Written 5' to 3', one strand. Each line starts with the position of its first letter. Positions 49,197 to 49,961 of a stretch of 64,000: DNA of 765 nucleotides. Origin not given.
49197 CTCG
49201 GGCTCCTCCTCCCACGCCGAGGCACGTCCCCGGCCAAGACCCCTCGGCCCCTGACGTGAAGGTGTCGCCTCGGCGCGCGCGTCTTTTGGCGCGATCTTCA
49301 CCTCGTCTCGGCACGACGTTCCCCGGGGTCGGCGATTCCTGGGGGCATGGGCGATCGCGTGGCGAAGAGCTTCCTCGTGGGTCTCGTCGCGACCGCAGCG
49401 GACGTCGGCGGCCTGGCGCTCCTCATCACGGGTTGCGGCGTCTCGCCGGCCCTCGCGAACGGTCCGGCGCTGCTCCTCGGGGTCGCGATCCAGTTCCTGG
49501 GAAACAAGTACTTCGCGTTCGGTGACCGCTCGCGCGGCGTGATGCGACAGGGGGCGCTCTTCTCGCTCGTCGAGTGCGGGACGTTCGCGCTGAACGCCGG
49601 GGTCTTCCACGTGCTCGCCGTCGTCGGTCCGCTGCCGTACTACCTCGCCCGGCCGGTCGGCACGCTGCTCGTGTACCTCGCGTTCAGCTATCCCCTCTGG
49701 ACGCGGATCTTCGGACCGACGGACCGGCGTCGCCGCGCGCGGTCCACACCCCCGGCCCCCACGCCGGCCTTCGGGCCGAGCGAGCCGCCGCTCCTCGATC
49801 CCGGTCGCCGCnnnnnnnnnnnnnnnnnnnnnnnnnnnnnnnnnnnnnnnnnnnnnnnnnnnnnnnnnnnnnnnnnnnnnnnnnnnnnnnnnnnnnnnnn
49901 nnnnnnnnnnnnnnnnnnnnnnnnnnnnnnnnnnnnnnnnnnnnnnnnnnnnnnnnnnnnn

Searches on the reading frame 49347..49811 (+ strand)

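Call 24: search_protein_families(library=pfam, proteins=[window:49347-49811:+], max_evalue=0.001)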
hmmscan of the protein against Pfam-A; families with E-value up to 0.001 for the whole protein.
window:49347-49811:+ (155 aa): 1 family
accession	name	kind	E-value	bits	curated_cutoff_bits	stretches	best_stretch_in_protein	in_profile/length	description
PF04138.20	GtrA_DPMS_TM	-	4.4e-17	62.8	26.1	1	9-115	3-109/117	GtrA/DPMS, transmembrane domain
